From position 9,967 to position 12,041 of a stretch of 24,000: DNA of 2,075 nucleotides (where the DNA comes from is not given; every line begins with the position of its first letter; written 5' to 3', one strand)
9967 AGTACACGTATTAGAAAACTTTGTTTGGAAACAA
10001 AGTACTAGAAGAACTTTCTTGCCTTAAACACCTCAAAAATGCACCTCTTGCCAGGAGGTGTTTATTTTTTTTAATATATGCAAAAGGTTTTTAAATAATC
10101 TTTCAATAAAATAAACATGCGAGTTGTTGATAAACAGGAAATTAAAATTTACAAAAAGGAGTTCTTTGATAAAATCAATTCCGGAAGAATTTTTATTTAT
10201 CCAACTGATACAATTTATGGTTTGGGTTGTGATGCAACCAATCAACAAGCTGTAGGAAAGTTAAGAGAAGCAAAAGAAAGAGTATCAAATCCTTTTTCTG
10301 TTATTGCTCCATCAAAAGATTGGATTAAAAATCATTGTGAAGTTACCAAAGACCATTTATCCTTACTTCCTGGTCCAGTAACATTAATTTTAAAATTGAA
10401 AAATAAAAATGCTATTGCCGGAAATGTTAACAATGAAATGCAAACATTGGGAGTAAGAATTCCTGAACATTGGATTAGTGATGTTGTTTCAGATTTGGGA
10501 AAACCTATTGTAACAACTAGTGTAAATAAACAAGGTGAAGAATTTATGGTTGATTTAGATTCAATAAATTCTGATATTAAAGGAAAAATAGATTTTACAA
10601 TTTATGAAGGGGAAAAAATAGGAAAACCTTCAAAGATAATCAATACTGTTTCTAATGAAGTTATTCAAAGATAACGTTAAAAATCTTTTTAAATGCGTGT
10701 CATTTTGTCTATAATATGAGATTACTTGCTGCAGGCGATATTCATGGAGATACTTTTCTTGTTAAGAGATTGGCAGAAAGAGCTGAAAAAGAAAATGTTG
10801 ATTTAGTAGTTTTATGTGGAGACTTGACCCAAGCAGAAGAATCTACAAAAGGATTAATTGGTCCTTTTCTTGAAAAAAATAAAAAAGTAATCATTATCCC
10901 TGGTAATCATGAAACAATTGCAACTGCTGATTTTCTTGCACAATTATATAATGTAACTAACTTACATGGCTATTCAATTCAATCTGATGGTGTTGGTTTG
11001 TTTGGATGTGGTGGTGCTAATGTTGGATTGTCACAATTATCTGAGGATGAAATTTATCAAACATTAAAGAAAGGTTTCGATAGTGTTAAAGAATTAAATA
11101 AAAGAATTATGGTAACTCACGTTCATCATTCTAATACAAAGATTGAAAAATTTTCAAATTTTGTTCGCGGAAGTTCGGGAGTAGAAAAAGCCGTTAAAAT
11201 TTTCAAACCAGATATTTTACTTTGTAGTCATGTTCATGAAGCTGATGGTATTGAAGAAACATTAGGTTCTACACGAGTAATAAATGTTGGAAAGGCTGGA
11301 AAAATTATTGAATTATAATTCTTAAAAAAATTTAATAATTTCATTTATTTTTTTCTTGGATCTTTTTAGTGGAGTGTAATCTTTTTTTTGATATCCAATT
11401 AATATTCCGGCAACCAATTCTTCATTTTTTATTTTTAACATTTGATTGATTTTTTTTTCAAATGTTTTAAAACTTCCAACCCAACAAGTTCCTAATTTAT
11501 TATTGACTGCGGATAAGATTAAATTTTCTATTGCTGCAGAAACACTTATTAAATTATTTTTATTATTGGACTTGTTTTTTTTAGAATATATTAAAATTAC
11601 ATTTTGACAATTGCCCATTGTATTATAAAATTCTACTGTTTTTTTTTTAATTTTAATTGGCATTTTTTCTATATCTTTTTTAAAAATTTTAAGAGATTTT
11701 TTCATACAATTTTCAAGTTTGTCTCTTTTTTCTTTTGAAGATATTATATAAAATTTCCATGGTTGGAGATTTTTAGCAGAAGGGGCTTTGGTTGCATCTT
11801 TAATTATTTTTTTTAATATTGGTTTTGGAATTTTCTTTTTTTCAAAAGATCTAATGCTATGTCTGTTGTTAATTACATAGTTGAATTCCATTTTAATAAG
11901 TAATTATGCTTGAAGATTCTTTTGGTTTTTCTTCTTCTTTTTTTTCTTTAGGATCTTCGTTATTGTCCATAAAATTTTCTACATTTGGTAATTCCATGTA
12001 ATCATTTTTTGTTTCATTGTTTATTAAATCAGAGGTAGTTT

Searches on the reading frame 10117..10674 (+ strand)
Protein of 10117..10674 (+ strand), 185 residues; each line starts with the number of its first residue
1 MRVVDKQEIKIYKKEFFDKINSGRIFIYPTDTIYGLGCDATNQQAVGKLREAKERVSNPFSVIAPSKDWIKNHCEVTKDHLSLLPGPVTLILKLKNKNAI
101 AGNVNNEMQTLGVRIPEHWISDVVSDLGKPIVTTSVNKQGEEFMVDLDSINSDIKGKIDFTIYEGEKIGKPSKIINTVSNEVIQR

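Call 9: find_encoding_contigs(protein=window:10117-10674:+, flank=3000, max_places=6)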
Protein window:10117-10674:+ (185 aa): 2 contigs read that carry it; 1 place shown.
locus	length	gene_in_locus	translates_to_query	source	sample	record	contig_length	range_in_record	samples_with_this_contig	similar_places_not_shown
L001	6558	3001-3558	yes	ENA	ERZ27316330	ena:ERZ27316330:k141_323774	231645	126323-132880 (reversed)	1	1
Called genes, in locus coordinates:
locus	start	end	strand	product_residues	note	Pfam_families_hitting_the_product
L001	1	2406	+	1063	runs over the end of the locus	PF03104:DNA_pol_B_exo1 (weak)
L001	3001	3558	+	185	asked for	PF01300:Sua5_yciO_yrdC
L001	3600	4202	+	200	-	PF00149:Metallophos, PF12850:Metallophos_2, PF14582:Metallophos_3 (faint)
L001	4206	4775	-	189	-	PF00881:Nitroreductase, PF14512:TM1586_NiRdase (weak)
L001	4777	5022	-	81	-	-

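Call 10: search_protein_families(library=pfam, proteins=[window:10117-10674:+], max_evalue=10)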
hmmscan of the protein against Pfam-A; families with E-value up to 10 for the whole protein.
window:10117-10674:+ (185 aa): 1 family
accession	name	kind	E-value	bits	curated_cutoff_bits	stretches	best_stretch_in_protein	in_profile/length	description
PF01300.24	Sua5_yciO_yrdC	-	1.5e-39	135.8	25.1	1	19-181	2-171/178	Telomere recombination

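Call 13: find_related_loci(query=window:10117-10674:+, collection=genome_contigs, flank=4000)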
Query window:10117-10674:+ (185 aa) in genome_contigs; peptide patterns used: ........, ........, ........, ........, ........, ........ (x = any residue, [..] = any of these).
117 stretches matched a pattern; 19 encode a relative of the query (tblastn E <= 1e-3); 19 distinct loci.
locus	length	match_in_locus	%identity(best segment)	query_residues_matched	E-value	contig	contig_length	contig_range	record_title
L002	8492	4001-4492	61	25-185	7e-61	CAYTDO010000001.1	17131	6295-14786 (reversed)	MAG TPA_asm: uncultured Methanosarcinales archaeon isolate binchicken_co203_461 genome assembly, contig: k141_3452904, w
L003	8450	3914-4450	52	1-176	2e-55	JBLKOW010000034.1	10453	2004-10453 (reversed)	MAG: Candidatus Woesearchaeota archaeon isolate MAG.4 NODE_16963_length_10453_cov_14.332016, whole genome shotgun sequen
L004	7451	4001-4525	35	15-180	2e-23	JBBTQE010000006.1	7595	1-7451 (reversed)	MAG: Patescibacteria group bacterium isolate H43-bin188_1 H43_bin188_1_000000000006, whole genome shotgun sequence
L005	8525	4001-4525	34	14-175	2e-22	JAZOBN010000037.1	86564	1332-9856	MAG: Candidatus Coprenecus sp. isolate T1900044758_TS20190224.MAGScoT_cleanbin_000023 SGB_2322_k141_2860918, whole genom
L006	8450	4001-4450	32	17-162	1e-20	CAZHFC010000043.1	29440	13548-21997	MAG TPA_asm: uncultured Bacteroidales bacterium isolate SRP241341_co1_62 genome assembly, contig: NODE_1820_length_29440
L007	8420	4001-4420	33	23-157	3e-20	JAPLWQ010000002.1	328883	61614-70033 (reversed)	MAG: Candidatus Magasanikiibacteriota bacterium isolate LacPavin_0920_SED2_MAG_44_15 LacPavin_0920_SED2_scaffold_132136,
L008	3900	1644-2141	30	17-175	4e-20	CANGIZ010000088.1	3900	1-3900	MAG: Bacteroidetes bacterium isolate Jr-7aug17-129 genome assembly, contig: Jr-7aug17-C43703, whole genome shotgun seque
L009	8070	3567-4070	31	20-180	8e-20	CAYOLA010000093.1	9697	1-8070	MAG TPA_asm: uncultured Bacteroidales bacterium isolate SRP067234_co1_51 genome assembly, contig: k99_1122248, whole gen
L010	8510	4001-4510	33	20-175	9e-20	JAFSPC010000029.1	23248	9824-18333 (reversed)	MAG: Paludibacteraceae bacterium isolate RGIG3345 Goat_Reticulum-6__c104206, whole genome shotgun sequence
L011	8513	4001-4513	35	22-182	5e-19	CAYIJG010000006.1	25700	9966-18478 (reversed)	MAG TPA_asm: uncultured Gammaproteobacteria bacterium isolate ERP119705_co24_1001 genome assembly, contig: NODE_1961_len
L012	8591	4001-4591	31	11-177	1e-18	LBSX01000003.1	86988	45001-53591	MAG: Candidatus Magasanikbacteria bacterium GW2011_GWC2_37_14 US42_C0003, whole genome shotgun sequence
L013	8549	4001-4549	28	9-184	2e-17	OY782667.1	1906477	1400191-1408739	MAG: Desulfovibrionaceae bacterium isolate c63d6e66-0b86-4b38-bb75-751bde387f56 genome assembly, chromosome: 1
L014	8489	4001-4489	30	20-175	2e-17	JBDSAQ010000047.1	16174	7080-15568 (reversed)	MAG: Ginsengibacter sp. isolate cluster1_bin.113 k127_15417548, whole genome shotgun sequence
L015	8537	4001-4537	28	3-174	3e-16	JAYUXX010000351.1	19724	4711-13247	MAG: Saprospiraceae bacterium isolate GL135_UP_concoct_162 GL135_UP_concoct_162_350, whole genome shotgun sequence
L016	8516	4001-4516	29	20-184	6e-16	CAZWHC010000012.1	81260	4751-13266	MAG TPA_asm: uncultured Rikenellaceae bacterium isolate binchicken_co115_197 genome assembly, contig: NODE_569_length_81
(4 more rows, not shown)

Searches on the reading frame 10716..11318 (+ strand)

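Call 46: search_protein_families(library=pfam, proteins=[window:10716-11318:+], max_evalue=0.001)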
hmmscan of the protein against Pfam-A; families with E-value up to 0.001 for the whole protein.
window:10716-11318:+ (200 aa): 3 families
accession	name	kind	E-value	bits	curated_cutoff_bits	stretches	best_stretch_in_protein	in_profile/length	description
PF00149.33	Metallophos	-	7.1e-17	62.9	21.5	1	1-175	1-190/191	Calcineurin-like phosphoesterase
PF12850.12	Metallophos_2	-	6.3e-13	49.5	27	1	1-195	1-136/154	Calcineurin-like phosphoesterase superfamily domain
PF14582.11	Metallophos_3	-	1.7e-10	41.1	28.2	2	2-46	7-51/259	Metallophosphoesterase, calcineurin superfamily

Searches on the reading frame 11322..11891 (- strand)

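Call 46: search_protein_families(library=pfam, proteins=[window:11322-11891:-], max_evalue=0.001)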
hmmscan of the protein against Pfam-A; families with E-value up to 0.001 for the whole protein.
window:11322-11891:- (189 aa): 2 families
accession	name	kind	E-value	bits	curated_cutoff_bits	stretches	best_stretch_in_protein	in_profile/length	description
PF00881.29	Nitroreductase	-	2.6e-33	116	23.5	1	7-167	1-167/167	Nitroreductase family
PF14512.11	TM1586_NiRdase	-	4e-15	56.5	27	1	57-187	26-150/215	Putative TM nitroreductase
